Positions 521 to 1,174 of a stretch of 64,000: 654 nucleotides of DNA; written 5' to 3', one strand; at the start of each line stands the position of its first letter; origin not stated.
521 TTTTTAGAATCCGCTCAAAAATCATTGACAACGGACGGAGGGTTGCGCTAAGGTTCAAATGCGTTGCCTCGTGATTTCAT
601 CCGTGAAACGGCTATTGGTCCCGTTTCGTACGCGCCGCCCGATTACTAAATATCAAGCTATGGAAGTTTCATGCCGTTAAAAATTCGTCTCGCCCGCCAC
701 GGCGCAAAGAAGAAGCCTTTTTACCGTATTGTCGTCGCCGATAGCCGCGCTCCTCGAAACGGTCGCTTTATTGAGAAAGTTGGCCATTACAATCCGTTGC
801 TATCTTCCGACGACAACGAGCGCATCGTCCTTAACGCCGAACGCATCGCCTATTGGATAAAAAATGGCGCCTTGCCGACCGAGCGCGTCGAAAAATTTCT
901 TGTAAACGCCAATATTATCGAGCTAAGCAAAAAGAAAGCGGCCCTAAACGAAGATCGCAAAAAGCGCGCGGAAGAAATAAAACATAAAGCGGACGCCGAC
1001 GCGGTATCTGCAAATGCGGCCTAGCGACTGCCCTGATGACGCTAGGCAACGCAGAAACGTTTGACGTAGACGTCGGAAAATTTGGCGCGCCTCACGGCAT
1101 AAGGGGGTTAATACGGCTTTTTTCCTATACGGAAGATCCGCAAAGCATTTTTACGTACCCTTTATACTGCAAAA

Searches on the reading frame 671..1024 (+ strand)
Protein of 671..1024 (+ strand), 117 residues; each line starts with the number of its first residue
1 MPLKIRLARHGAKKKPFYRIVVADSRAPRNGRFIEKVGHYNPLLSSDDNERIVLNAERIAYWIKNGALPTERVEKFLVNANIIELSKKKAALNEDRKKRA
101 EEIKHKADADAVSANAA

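Call 46: search_protein_families(library=pfam, proteins=[window:671-1024:+], max_evalue=0.001)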
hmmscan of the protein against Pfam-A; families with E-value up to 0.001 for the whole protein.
window:671-1024:+ (117 aa): 1 family
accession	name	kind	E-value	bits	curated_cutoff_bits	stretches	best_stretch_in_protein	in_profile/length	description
PF00886.24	Ribosomal_S16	-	7.6e-29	99.9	27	1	9-70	1-62/62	Ribosomal protein S16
